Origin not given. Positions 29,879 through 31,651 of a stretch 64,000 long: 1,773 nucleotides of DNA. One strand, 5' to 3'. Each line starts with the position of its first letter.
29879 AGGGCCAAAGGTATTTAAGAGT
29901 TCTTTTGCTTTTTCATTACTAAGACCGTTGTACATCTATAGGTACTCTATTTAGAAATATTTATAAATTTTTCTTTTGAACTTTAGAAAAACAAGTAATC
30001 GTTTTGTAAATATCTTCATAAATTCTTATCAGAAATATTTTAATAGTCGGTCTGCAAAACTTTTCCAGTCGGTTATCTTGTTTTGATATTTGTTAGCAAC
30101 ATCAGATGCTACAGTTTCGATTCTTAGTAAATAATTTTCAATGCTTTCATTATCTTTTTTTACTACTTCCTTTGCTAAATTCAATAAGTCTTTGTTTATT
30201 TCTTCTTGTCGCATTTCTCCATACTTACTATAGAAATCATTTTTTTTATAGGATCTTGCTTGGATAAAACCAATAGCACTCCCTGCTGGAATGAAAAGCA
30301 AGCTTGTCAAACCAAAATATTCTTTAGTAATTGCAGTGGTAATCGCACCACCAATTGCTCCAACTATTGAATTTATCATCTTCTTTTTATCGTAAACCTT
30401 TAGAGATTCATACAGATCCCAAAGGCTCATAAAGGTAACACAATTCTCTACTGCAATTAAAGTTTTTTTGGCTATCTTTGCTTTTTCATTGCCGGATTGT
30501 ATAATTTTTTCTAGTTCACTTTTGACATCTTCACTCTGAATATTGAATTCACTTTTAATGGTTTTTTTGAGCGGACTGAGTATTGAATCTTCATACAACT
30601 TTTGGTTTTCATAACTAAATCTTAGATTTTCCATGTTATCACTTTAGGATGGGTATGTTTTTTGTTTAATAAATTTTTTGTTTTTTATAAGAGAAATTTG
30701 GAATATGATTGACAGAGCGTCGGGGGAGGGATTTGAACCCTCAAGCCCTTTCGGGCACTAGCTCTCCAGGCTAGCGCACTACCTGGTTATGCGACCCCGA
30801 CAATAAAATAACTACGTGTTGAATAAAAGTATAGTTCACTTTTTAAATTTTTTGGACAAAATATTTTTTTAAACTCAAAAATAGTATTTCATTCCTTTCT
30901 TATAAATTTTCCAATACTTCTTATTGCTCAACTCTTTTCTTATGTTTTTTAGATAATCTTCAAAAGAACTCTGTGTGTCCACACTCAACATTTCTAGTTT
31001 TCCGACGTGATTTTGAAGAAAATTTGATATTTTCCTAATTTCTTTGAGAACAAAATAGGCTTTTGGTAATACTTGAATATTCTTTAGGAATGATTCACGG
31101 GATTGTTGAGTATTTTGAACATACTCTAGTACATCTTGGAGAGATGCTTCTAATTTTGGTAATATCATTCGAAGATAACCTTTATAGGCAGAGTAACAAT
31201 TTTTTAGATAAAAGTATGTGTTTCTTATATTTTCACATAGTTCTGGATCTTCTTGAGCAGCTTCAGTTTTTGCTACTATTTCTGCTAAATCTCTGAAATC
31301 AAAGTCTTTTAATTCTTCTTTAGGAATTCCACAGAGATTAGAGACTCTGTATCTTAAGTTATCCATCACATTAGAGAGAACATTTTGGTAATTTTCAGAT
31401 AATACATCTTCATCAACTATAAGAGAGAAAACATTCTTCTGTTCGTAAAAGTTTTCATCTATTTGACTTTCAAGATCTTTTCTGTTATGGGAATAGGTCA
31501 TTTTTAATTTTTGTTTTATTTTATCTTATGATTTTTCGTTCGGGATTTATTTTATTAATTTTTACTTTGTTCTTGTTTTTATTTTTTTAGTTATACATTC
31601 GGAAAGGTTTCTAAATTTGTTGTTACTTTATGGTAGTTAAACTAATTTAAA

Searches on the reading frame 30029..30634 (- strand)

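Call 39: search_protein_families(library=pfam, proteins=[window:30029-30634:-], max_evalue=1)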
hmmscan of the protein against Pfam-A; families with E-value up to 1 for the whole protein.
window:30029-30634:- (201 aa): 5 families
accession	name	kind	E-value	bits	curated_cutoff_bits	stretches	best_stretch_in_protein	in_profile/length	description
PF00808.29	CBFD_NFYB_HMF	-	0.038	14.7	21.4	0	41-69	8-36/65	Histone-like transcription factor (CBF/NF-Y) and archaeal histone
PF23025.1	YbjQ_2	-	0.047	14.4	29.1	1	115-162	15-69/103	C2 domain-containing protein 5, YbjQ-like domain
PF18665.6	TetR_C_37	-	0.088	13.9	27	1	19-70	33-85/117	Tetracyclin repressor-like, C-terminal domain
PF12998.12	ING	-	0.088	13.8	23.9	1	32-66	58-92/102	Inhibitor of growth proteins N-terminal histone-binding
PF03732.24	Retrotrans_gag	-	0.093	13.4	24.1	0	131-184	33-85/97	Retrotransposon gag protein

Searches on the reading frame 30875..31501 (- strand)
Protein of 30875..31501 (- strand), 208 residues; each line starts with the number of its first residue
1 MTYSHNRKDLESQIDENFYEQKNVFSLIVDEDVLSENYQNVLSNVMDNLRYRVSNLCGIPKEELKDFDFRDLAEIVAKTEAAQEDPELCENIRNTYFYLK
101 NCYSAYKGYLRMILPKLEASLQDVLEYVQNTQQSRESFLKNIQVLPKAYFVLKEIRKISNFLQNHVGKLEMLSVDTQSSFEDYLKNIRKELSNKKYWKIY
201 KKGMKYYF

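Call 39: search_protein_families(library=pfam, proteins=[window:30875-31501:-], max_evalue=1)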
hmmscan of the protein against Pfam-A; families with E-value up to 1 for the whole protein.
window:30875-31501:- (208 aa): 5 families
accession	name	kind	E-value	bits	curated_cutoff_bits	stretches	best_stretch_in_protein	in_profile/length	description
PF15009.12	STING_LBD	-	0.00021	21.1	27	1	103-171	8-71/182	STING ligand-binding domain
PF04108.17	ATG17_like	-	0.031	14.2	43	1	127-193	15-78/355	Autophagy protein ATG17-like domain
PF14712.11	Snapin_Pallidin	-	0.058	14.3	29.6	1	117-174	11-69/89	Snapin/Pallidin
PF08831.15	MHCassoc_trimer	-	0.33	11.5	25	0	176-206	23-52/69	Class II MHC-associated invariant chain trimerisation domain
PF21418.3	LinB-like_C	-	0.69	10.1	27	0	6-52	59-104/124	Lincosamide nucleotidyltransferase-like, C-terminal domain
